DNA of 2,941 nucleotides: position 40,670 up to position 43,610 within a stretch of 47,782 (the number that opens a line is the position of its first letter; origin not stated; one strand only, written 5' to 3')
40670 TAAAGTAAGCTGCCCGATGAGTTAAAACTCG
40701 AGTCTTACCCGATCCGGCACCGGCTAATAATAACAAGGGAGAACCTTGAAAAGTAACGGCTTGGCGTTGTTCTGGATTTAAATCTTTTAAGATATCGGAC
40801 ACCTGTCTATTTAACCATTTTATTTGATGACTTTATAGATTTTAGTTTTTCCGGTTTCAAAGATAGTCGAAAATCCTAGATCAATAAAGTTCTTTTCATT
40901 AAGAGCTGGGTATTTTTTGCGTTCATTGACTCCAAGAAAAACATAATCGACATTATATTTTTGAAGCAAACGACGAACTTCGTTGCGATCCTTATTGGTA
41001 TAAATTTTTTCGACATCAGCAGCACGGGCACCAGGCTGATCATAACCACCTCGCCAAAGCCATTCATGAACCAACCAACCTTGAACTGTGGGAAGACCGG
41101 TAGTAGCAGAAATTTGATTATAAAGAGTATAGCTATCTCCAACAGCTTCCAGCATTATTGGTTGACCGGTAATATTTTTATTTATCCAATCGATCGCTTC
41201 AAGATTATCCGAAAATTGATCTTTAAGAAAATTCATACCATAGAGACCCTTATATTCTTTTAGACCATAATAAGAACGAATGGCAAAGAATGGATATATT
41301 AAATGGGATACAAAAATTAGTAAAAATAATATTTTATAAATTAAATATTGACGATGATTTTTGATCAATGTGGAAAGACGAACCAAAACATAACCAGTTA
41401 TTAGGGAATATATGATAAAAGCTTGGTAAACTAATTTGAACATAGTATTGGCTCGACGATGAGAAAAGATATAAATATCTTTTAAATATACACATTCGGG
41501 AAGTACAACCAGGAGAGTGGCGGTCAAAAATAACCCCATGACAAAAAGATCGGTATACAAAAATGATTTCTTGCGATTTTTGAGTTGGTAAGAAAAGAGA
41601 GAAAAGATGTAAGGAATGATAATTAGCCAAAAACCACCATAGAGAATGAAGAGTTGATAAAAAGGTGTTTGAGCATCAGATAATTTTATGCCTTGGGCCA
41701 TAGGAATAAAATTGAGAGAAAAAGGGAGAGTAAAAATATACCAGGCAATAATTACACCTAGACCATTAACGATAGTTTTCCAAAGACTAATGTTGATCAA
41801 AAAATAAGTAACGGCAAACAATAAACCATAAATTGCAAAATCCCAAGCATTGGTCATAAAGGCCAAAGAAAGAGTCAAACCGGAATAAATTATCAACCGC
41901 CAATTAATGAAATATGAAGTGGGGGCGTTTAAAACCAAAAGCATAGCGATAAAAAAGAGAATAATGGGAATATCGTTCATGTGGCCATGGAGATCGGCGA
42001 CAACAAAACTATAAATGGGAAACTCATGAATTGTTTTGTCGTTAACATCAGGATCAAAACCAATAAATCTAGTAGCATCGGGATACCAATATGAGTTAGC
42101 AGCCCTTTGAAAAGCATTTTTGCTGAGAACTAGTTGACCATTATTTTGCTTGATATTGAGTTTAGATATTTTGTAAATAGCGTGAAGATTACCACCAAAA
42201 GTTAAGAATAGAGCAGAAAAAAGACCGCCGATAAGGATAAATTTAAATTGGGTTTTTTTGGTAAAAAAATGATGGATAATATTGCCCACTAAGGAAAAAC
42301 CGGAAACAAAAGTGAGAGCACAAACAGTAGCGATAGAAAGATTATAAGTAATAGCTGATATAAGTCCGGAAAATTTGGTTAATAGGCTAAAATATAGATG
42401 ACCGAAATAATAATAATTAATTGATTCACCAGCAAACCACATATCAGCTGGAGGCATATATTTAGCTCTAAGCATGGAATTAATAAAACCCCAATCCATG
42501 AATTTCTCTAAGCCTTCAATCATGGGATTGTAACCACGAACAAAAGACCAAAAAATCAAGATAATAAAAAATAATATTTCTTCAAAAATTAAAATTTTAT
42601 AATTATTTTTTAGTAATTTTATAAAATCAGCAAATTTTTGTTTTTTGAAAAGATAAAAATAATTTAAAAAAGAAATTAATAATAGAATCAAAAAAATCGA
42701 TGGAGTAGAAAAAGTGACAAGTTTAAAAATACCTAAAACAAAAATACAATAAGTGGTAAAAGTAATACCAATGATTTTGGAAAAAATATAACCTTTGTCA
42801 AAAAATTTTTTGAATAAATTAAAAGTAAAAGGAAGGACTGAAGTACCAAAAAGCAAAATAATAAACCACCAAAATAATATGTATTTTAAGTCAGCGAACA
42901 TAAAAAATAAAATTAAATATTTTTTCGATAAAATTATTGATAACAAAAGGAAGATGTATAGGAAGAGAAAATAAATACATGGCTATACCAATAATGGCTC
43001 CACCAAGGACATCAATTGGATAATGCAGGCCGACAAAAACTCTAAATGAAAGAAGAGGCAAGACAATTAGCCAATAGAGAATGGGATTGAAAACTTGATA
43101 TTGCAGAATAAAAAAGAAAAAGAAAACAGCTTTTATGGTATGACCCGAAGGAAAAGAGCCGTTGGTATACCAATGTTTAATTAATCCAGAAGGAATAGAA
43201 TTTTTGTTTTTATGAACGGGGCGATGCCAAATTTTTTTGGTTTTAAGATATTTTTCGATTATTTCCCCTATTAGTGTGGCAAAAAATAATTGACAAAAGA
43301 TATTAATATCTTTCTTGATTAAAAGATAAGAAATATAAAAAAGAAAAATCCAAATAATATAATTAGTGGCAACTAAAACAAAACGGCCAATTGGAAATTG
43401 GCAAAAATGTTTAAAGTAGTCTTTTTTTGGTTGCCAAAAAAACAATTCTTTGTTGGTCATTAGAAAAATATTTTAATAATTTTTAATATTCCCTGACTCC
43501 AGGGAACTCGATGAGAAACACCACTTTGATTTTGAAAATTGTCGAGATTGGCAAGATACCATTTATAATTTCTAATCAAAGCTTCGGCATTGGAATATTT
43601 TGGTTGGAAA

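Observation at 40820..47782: Candidate polyprenyl-phosphate-pentose (decaprenyl-phosphoarabinose-like) donor pathway with three GT-C-type transferases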

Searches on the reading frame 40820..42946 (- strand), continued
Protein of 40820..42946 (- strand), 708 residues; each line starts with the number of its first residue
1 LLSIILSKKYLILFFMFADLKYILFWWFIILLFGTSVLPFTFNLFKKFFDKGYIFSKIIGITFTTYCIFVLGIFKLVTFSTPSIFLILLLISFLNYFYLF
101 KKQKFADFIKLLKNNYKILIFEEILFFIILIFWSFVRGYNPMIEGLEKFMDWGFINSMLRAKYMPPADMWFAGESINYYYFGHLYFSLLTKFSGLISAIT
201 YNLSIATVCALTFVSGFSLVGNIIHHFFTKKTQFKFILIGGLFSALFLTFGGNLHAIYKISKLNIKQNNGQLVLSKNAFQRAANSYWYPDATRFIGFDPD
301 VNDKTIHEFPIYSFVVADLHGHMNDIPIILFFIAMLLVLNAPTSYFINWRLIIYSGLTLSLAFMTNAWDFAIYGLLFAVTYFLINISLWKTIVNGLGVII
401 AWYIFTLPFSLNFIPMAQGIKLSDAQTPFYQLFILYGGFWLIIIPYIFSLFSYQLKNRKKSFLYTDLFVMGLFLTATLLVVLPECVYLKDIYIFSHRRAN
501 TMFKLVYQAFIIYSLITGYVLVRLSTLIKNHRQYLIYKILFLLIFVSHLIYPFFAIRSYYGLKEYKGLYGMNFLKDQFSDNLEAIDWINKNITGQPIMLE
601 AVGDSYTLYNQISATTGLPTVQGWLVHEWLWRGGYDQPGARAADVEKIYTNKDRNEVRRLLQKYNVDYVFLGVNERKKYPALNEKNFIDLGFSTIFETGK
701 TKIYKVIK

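Call 106: get_annotated_region(hit=H72, flank=10000)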
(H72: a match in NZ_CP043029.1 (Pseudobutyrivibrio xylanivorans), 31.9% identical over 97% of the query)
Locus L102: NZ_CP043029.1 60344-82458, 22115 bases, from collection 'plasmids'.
description: Pseudobutyrivibrio xylanivorans strain MA3014 plasmid pNP95, complete sequence
organism: Pseudobutyrivibrio xylanivorans (NCBI taxid 185007)
taxonomy: Bacteria; Bacillota; Clostridia; Lachnospirales; Lachnospiraceae; Pseudobutyrivibrio; Pseudobutyrivibrio xylanivorans
host: -; source: Bovine,rumen; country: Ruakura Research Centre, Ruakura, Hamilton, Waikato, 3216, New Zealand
typing (MOB-suite, as given by PLSDB): non-mobilizable
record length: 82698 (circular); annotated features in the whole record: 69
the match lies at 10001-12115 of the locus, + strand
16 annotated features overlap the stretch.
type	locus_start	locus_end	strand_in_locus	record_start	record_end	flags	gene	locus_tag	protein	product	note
CDS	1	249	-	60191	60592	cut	-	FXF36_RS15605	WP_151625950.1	DUF6548 family protein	-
CDS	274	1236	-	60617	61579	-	-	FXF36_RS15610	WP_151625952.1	glycosyltransferase family 2 protein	-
CDS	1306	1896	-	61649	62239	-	-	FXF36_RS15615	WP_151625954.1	hypothetical protein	-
CDS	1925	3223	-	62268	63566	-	-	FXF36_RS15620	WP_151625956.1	DegT/DnrJ/EryC1/StrS family aminotransferase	-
CDS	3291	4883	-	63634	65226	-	-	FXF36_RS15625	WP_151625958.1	glucosyltransferase domain-containing protein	-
CDS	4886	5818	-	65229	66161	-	-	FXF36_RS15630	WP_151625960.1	glycosyltransferase family 2 protein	-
CDS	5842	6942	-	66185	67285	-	-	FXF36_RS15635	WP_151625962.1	hypothetical protein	-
CDS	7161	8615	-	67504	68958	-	-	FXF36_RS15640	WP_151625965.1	O-antigen ligase family protein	-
CDS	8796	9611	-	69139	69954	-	-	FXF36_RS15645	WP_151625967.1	hypothetical protein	-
CDS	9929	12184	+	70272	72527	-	-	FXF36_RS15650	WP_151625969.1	DUF2298 domain-containing protein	-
CDS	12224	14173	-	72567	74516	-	-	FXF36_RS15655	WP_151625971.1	nucleoside-diphosphate sugar epimerase/dehydratase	GO:0000271 - polysaccharide biosynthetic process [Evidence IEA]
CDS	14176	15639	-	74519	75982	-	-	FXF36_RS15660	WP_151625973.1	hypothetical protein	-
CDS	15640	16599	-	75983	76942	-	-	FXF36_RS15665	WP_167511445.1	hypothetical protein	-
CDS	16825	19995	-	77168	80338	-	-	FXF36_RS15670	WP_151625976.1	EAL domain-containing protein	-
CDS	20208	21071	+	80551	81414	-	-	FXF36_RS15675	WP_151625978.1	diguanylate cyclase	GO:0009966 - regulation of signal transduction [Evidence IEA]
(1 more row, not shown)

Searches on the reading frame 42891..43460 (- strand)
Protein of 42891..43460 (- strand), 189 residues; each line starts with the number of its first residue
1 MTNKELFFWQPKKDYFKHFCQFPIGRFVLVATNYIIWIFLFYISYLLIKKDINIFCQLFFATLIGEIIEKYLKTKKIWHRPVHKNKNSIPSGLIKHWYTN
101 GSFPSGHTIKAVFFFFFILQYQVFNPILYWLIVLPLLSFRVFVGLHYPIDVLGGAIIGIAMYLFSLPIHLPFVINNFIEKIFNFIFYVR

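Call 4: search_protein_families(library=pfam, proteins=[window:42891-43460:-], max_evalue=0.01)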
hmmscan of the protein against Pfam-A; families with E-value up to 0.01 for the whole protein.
window:42891-43460:- (189 aa): 3 families
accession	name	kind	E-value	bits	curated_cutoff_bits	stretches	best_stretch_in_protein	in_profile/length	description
PF01569.27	PAP2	-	2.8e-13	50.2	27.2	1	56-168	3-124/130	PAP2 superfamily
PF14360.12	PAP2_C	-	2.1e-06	28.6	27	1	105-164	8-71/74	PAP2 superfamily C-terminal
PF14378.12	PAP2_3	-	3.7e-06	27.3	27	1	101-163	125-189/190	PAP2 superfamily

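Call 5: search_protein_families(library=ncbifam, proteins=[window:42891-43460:-], max_evalue=1)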
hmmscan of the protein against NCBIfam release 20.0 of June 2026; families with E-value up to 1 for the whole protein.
window:42891-43460:- (189 aa): 3 families
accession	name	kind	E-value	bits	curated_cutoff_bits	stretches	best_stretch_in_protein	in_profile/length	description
NF047884.1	UdeprDiPSep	equivalog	5.3e-07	29.7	250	1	35-166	55-184/188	undecaprenyl-diphosphatase SepP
NF007975.0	PRK10699.1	equivalog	6.3e-07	29.1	261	1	84-163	138-224/254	phosphatidylglycerophosphatase B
NF008813.0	PRK11837.1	equivalog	4.6e-06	26.7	229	1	47-165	61-168/202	undecaprenyl-diphosphate phosphatase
